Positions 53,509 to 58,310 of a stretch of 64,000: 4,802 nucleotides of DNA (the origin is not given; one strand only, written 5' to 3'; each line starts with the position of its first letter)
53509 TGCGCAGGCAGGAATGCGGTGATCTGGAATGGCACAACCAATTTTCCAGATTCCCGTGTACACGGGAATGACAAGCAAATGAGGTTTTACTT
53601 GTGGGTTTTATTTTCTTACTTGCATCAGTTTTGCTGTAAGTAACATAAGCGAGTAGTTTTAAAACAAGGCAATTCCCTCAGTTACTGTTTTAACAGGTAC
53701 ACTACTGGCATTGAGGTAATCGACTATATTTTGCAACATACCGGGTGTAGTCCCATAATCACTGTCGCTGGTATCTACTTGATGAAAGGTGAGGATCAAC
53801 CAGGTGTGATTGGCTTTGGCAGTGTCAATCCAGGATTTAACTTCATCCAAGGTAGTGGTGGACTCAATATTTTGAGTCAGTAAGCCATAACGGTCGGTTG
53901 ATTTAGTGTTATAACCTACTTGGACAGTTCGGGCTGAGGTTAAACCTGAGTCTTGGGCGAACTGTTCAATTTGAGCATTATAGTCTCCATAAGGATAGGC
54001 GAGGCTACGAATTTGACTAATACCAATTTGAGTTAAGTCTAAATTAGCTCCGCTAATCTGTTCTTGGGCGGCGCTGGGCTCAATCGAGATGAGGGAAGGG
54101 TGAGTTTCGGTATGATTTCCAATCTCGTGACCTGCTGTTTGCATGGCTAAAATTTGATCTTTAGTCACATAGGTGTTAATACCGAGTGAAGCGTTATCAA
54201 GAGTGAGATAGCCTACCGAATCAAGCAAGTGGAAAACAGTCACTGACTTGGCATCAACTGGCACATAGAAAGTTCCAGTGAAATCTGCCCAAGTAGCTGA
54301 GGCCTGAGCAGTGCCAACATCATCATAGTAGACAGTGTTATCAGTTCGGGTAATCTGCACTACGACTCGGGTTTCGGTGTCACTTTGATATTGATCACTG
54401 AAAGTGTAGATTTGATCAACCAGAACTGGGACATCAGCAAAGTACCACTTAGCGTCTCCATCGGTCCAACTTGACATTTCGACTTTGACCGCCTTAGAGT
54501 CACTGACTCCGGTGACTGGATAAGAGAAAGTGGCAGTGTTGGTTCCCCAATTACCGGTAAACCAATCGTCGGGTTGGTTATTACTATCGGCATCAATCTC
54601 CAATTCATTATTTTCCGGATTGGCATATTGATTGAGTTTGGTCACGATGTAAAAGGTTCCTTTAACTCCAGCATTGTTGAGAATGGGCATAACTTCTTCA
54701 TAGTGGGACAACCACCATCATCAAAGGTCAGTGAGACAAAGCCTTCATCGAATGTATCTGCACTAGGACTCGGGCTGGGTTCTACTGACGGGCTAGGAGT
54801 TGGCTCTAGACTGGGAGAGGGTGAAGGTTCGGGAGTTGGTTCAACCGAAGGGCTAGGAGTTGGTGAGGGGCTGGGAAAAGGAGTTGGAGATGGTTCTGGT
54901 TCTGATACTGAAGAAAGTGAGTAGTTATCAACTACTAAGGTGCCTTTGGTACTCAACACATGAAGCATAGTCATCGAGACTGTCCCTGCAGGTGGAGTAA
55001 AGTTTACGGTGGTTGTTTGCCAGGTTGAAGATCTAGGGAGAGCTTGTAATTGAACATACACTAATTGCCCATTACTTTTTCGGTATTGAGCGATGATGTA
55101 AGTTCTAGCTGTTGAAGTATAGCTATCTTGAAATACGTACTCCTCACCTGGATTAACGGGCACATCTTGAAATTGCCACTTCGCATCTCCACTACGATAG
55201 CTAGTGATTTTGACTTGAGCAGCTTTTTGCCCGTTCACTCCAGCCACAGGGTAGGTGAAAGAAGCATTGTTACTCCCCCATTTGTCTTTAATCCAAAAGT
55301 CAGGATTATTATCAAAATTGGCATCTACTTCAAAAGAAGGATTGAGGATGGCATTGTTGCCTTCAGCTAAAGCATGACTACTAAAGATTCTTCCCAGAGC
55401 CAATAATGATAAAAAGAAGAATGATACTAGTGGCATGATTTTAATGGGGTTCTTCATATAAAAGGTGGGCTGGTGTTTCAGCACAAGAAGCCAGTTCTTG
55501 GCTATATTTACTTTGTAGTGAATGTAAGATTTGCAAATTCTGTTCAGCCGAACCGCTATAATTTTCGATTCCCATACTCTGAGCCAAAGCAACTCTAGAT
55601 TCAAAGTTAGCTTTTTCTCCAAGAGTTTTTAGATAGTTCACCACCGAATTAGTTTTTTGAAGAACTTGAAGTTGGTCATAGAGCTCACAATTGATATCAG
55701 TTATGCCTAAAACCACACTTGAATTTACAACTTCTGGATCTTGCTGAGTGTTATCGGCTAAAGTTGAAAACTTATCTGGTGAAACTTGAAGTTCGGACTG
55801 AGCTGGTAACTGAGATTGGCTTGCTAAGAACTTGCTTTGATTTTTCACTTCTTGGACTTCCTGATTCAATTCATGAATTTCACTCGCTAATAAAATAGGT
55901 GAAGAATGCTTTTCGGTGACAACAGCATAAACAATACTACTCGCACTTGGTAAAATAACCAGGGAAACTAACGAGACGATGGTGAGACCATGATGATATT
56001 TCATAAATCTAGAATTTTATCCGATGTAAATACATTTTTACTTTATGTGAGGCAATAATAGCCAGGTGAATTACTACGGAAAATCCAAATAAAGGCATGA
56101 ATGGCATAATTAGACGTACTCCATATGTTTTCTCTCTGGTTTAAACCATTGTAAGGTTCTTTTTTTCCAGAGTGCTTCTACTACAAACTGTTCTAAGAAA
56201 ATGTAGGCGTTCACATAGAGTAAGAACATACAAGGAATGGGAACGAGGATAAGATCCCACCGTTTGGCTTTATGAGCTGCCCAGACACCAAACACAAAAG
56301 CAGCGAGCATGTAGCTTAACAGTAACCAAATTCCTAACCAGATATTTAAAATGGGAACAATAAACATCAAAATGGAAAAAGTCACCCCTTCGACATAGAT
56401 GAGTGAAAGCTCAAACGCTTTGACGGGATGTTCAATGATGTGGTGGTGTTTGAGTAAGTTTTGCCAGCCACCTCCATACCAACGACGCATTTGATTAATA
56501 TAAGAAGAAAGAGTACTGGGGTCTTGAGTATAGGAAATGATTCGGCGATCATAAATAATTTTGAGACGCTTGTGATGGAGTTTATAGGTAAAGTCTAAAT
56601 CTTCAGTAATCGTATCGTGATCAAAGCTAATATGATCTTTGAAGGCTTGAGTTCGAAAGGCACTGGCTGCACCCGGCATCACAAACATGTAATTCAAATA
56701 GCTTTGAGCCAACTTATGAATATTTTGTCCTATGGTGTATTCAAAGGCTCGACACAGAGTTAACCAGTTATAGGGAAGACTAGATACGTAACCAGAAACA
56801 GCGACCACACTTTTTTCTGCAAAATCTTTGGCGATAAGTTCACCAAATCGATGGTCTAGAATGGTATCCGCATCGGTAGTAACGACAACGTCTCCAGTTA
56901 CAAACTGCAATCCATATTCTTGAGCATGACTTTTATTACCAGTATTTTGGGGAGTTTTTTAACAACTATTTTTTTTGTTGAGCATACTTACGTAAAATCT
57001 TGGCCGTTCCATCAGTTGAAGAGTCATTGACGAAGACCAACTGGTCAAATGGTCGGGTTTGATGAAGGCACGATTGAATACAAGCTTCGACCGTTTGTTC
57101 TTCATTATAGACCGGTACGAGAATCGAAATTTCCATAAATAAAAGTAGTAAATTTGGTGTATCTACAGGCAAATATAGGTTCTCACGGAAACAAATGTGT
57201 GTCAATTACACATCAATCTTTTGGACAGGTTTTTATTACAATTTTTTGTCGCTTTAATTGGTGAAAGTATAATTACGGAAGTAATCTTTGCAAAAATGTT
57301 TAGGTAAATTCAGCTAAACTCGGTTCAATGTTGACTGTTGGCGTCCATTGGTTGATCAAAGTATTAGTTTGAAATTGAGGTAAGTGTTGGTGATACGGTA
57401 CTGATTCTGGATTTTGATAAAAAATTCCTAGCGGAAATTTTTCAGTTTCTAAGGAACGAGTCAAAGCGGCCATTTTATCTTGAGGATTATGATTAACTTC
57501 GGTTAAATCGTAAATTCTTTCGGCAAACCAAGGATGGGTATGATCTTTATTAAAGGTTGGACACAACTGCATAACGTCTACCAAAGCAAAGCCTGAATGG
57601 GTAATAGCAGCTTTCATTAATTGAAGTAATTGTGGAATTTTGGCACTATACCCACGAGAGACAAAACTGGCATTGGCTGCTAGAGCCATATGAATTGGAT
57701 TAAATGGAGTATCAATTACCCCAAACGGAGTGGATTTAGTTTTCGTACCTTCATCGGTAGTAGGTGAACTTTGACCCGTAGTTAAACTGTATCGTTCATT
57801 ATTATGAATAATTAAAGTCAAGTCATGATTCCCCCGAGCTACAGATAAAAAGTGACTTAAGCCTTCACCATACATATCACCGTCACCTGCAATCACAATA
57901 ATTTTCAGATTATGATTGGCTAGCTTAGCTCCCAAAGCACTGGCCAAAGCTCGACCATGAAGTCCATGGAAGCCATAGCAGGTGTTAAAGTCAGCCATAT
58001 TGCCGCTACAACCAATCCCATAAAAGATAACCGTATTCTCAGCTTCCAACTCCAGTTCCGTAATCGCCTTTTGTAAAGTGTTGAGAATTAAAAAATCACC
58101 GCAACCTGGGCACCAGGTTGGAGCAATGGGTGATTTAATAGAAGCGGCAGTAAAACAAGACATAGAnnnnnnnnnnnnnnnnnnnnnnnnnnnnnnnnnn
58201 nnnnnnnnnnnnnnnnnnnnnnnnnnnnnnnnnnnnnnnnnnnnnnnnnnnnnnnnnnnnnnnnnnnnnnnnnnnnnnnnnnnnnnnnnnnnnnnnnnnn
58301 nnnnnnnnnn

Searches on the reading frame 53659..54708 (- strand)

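Call 48: search_protein_families(library=pfam, proteins=[window:53659-54708:-], max_evalue=0.001)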
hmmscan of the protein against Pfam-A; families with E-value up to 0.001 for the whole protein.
window:53659-54708:- (349 aa): 1 family
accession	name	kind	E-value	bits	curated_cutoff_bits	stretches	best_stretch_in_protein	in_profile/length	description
PF01522.26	Polysacc_deac_1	-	1.8e-18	67.1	23.1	1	180-257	47-122/124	Polysaccharide deacetylase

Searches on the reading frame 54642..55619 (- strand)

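Call 48: search_protein_families(library=pfam, proteins=[window:54642-55619:-], max_evalue=0.001)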
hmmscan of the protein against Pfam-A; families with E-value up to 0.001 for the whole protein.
window:54642-55619:- (325 aa): 1 family
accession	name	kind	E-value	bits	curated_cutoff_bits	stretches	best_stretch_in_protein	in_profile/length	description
PF05887.16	Trypan_PARP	-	2.2e-07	31.4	100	1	226-291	46-117/134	Procyclic acidic repetitive protein (PARP)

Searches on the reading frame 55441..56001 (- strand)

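Call 48: search_protein_families(library=pfam, proteins=[window:55441-56001:-], max_evalue=0.001)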
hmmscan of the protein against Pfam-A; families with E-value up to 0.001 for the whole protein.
window:55441-56001:- (186 aa): 1 family
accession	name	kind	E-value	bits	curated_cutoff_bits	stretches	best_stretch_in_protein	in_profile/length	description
PF12200.13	DUF3597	-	0.00062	20.7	29.8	0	84-162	34-115/127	Domain of unknown function (DUF3597)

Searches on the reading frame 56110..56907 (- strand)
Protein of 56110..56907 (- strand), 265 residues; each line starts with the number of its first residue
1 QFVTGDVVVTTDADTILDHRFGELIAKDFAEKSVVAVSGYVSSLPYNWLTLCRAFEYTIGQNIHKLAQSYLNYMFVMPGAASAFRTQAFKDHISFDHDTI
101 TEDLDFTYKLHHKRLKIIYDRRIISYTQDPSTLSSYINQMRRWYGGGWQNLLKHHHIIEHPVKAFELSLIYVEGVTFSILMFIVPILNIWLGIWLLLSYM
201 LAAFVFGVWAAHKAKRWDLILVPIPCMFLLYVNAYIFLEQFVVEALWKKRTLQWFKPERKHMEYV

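Call 48: search_protein_families(library=pfam, proteins=[window:56110-56907:-], max_evalue=0.001)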
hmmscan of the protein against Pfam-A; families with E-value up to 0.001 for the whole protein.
window:56110-56907:- (265 aa): 3 families
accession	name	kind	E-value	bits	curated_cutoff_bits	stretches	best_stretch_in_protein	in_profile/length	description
PF13632.12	Glyco_trans_2_3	-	1.9e-18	67.4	27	1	8-205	2-196/198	Glycosyl transferase family group 2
PF13641.12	Glyco_tranf_2_3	-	1.2e-11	45.5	27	1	3-146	85-230/230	Glycosyltransferase like family 2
PF13506.12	Glyco_transf_21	-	8.5e-05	22.5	21.7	1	5-143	31-172/174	Glycosyl transferase family 21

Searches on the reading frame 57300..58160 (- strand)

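Call 48: search_protein_families(library=pfam, proteins=[window:57300-58160:-], max_evalue=0.001)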
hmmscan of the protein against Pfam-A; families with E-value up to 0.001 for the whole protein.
window:57300-58160:- (286 aa): 2 families
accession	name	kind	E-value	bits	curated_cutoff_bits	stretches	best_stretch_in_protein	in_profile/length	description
PF02775.26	TPP_enzyme_C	-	8.9e-26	90.9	21.9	1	58-196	21-151/151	Thiamine pyrophosphate enzyme, C-terminal TPP binding domain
PF12367.13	PFO_beta_C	-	5.8e-21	74.8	24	1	200-264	1-65/66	Pyruvate ferredoxin oxidoreductase beta subunit C terminal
